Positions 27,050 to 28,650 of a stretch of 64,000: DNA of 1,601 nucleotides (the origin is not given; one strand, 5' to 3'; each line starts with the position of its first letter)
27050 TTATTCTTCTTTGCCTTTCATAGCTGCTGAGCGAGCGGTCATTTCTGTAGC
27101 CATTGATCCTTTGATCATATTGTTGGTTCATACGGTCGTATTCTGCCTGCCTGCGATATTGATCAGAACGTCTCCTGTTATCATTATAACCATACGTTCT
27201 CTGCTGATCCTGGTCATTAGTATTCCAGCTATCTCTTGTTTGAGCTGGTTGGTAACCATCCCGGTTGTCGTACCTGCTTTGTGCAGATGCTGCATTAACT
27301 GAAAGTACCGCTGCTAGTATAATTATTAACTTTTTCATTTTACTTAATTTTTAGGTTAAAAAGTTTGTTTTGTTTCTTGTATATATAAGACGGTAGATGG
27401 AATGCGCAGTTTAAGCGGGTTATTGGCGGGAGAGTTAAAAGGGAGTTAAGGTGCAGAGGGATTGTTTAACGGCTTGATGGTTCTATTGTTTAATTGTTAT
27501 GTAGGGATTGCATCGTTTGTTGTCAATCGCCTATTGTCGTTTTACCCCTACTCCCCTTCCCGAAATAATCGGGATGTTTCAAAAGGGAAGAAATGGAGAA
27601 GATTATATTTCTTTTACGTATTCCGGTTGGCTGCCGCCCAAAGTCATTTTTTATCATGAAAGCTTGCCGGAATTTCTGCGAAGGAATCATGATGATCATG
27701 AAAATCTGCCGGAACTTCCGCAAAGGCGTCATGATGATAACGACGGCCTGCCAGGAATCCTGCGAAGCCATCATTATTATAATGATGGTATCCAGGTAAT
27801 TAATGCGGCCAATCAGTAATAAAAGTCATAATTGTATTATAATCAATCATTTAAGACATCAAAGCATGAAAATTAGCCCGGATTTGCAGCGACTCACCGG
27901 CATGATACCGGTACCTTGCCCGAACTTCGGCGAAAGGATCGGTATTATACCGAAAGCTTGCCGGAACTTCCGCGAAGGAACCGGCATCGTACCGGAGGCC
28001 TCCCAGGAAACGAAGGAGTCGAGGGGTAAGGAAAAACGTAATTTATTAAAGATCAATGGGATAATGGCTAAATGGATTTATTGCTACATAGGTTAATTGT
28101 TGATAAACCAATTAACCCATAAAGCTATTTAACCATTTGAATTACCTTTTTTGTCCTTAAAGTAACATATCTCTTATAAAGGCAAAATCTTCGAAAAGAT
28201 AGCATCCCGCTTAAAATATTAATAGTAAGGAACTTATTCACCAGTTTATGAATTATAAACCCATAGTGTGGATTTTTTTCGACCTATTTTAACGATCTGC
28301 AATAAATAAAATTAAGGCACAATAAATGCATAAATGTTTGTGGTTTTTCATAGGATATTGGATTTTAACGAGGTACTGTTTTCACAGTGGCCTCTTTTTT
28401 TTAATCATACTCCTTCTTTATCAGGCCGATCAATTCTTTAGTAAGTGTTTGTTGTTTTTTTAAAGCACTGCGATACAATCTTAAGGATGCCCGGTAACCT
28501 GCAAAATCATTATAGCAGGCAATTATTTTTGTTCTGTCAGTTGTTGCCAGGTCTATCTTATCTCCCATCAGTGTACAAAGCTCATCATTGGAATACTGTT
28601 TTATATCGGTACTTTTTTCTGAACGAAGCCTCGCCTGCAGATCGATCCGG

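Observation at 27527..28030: In-phase 42-bp tandem array of paired mini-hairpins with compensatory substitutions inside a 1.06-kb gene-free gap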

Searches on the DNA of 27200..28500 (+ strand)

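Call 4: search_rna_families(source=window, start=27200, end=28500, threshold=evalue, max_evalue=10, show_alignments=3)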
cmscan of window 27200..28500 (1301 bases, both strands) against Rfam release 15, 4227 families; matches with E-value up to 10: 6.
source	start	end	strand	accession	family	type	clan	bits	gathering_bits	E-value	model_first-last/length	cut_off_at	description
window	28340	28404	+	RF04319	BTncRNA_FopS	Gene; sRNA;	-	21.1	56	2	1-71/71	no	Bacteroidetes FopS (family of paralogous sRNAs)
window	28057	28132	+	RF00899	mir-235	Gene; miRNA;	-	19.6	75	1.3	1-77/77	no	mir-235 microRNA precursor family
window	27230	27309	+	RF02171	RFPL3-AS1_1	Gene; lncRNA;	-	18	70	0.11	1-88/88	no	RFPL3 antisense RNA 1 conserved region 1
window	28070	28130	-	RF03894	mir-5736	Gene; miRNA;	-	16.8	90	7.7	1-80/80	no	mir-5736 microRNA precursor family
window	27481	27591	-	RF03113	Poribacteria-1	Gene; sRNA;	-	16.3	74.2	6.7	1-107/107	no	Poribacteria-1 RNA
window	27200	27318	+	RF01956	NEAT1_2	Gene; lncRNA;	-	12.8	60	8.1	1-116/116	no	Nuclear enriched abundant transcript 1 conserved region 2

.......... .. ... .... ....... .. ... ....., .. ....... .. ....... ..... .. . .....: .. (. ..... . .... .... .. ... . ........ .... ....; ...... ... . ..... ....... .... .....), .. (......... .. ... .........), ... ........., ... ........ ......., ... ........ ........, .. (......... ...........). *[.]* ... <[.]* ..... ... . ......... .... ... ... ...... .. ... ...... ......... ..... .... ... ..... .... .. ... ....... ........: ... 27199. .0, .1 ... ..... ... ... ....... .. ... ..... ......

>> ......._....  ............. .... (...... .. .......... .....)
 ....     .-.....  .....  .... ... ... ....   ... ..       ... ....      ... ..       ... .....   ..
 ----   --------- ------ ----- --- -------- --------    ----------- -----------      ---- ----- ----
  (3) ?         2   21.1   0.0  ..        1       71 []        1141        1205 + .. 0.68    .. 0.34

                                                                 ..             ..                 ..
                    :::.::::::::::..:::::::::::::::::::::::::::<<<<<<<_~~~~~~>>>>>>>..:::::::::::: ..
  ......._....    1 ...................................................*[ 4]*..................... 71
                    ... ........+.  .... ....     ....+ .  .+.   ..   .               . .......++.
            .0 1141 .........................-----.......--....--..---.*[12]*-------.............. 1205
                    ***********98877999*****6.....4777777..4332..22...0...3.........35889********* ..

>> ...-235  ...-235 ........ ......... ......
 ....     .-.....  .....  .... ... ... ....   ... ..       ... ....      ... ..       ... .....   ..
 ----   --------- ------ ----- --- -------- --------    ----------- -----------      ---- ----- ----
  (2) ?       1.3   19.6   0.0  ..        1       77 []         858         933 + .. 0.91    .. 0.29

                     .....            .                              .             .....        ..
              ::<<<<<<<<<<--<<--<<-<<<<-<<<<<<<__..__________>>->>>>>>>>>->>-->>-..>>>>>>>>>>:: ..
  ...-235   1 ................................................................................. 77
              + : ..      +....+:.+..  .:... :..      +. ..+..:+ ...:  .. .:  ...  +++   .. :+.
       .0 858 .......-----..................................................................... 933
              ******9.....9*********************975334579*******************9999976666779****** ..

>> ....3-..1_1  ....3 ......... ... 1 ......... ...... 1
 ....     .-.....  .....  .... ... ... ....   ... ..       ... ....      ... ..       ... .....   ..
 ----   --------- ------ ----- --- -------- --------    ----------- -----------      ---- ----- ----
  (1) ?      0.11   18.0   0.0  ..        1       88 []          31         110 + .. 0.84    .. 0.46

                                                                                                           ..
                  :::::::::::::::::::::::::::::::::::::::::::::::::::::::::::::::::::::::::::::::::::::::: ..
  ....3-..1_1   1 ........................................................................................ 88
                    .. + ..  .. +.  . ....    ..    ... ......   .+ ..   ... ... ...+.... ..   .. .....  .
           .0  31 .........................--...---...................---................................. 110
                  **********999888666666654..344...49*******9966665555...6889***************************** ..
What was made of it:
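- On Any Rfam family: The gap gives only sub-threshold noise (call 4).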

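Call 62: search_dna_similar(query=window:27500-28100:+, collection=plasmids, mode=distant, max_evalue=0.01)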
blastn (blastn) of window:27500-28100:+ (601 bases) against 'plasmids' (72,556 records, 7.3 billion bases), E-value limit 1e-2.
No match.

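Call 63: search_dna_similar(query=window:27500-28100:+, collection=phages, mode=distant, max_evalue=0.01)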
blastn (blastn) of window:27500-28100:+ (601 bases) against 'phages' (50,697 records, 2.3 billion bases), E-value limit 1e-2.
No match.
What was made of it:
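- Tried and rejected: blastn against plasmids and phages: no match (calls 62, 63).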

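Call 90: search_rna_families(sources=[L047, L048], threshold=evalue, max_evalue=0.1)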
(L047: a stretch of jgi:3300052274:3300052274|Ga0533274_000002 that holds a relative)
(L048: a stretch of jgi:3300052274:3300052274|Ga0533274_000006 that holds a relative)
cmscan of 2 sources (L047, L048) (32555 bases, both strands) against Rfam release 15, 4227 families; matches with E-value up to 0.1: 5.
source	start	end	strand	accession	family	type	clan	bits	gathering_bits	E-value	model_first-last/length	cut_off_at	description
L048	7209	7294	-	RF01705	Flavo-1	Gene; sRNA;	-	46.5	42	3.8e-07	1-76/76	no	Flavo-1 RNA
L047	8932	9017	+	RF01705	Flavo-1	Gene; sRNA;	-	46.4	42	4e-07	1-76/76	no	Flavo-1 RNA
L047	7869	8025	-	RF00506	Thr_leader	Cis-reg; leader;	-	30.9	55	0.043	1-118/118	no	Threonine operon leader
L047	7850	7909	+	RF00506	Thr_leader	Cis-reg; leader;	-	29.6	55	0.085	1-118/118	no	Threonine operon leader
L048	7054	7158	+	RF04164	MIR1507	Gene; miRNA;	-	27.9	73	0.017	1-107/107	no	MIR1507 microRNA precursor family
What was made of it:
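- On Any Rfam family: In L047 and L048 only the adjacent Flavo-1 copies hit, not the arrays (call 90).
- The arrays lie next to another dispersed motif, Flavo-1, in two loci (call 90).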

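Call 114: build_rna_model(alignment_id=A4, structure=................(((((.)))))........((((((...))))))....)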
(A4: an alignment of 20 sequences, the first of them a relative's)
Model R1 built from alignment A4 (20 sequences, 54 columns); structure: as given.
model positions 54; base pairs 11; branch points 1; effective number of sequences 20; information 0.917 bits per position. Calibrated on 0.2 Mb of random sequence (short: E-values are rough).
structure used (alignment columns):
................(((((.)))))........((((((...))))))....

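Call 115: search_with_rna_model(model_id=R1, sources=[window, L009, L012, L011, L019, L023, L024, L026, L027, L029, L032, L035, L036, L038, L039, L040, L047, L048, L049, L017, L014], max_evalue=1)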
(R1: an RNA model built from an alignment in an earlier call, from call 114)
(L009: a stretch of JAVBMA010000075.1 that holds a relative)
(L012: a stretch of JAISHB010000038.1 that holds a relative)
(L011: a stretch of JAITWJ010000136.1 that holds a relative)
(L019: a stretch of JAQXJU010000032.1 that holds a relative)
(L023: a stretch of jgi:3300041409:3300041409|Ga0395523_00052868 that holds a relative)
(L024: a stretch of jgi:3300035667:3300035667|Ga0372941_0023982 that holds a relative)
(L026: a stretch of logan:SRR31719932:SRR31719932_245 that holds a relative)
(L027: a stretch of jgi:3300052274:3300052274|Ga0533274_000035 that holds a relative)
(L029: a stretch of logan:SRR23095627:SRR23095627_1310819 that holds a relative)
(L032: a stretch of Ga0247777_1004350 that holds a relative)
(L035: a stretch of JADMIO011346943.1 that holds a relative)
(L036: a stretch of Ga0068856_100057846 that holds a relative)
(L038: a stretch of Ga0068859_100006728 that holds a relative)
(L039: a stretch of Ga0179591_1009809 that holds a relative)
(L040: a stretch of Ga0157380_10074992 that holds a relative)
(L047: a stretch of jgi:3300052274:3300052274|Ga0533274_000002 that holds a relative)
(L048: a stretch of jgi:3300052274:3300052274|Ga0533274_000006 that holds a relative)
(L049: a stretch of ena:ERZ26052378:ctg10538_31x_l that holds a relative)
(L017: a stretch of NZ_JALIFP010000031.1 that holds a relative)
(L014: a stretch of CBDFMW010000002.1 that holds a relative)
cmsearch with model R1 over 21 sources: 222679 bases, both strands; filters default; matches with E-value up to 1: 29.
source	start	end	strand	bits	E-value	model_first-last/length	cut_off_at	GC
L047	8073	8126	+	69.8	2.4e-18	1-54/54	no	0.61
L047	8282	8335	+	68.3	6.4e-18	1-54/54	no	0.5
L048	7821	7874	+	66.6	2.2e-17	1-54/54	no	0.61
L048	7569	7622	+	64.5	8.6e-17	1-54/54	no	0.43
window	27935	27988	-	64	1.3e-16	1-54/54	no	0.54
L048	8073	8126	+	62.3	4.1e-16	1-54/54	no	0.61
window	27725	27778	-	60.9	1e-15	1-54/54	no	0.52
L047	8407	8460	+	54.4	9e-14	1-54/54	no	0.56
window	27736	27789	+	54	1.2e-13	1-54/54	no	0.46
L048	7558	7611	-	47.2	1.2e-11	1-54/54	no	0.39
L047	8062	8115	-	42.7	2.7e-10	1-54/54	no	0.59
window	27904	27957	+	42.2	3.7e-10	1-54/54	no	0.52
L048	7852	7905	-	39.7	2e-09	1-54/54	no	0.57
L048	8020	8073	-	37.4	9.8e-09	1-54/54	no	0.57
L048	8241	8291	+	37.4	1e-08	1-54/54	no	0.61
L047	8490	8538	+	33.5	1.4e-07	1-54/54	no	0.51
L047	8479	8532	-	32.9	2.1e-07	1-54/54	no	0.48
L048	8104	8157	-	30.5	1.1e-06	1-54/54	no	0.61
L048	7642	7692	-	29.4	2.4e-06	1-54/54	no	0.51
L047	8355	8407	-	27.3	1e-05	1-54/54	no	0.51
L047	8146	8200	-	27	1.2e-05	1-54/54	no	0.6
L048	8231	8279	-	20.8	0.00087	5-54/54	no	0.61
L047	8271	8324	-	18.6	0.0039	1-54/54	no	0.52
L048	7782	7821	-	16.8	0.013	1-54/54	no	0.62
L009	579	637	-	16.5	0.016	1-54/54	no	0.54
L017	5721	5771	-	11.7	0.43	1-54/54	no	0.41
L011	1545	1599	-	10.9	0.75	1-54/54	no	0.49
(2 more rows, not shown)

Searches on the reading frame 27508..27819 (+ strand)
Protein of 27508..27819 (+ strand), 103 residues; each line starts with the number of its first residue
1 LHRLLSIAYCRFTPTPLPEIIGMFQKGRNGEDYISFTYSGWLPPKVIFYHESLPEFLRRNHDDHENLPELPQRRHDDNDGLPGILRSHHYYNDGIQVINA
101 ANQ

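Call 14: search_protein_families(library=pfam, max_evalue=1, proteins=[window:27508-27819:+])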
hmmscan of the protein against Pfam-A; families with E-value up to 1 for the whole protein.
window:27508-27819:+ (103 aa): 0 families

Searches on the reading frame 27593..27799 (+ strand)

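Call 14: search_protein_families(library=pfam, max_evalue=1, proteins=[window:27593-27799:+])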
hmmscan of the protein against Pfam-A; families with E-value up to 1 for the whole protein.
window:27593-27799:+ (68 aa): 1 family
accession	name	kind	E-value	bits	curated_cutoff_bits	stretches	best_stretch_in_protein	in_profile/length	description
PF14875.11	PIP49_N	-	0.015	15.5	21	1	23-61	30-67/158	N-term cysteine-rich ER, FAM69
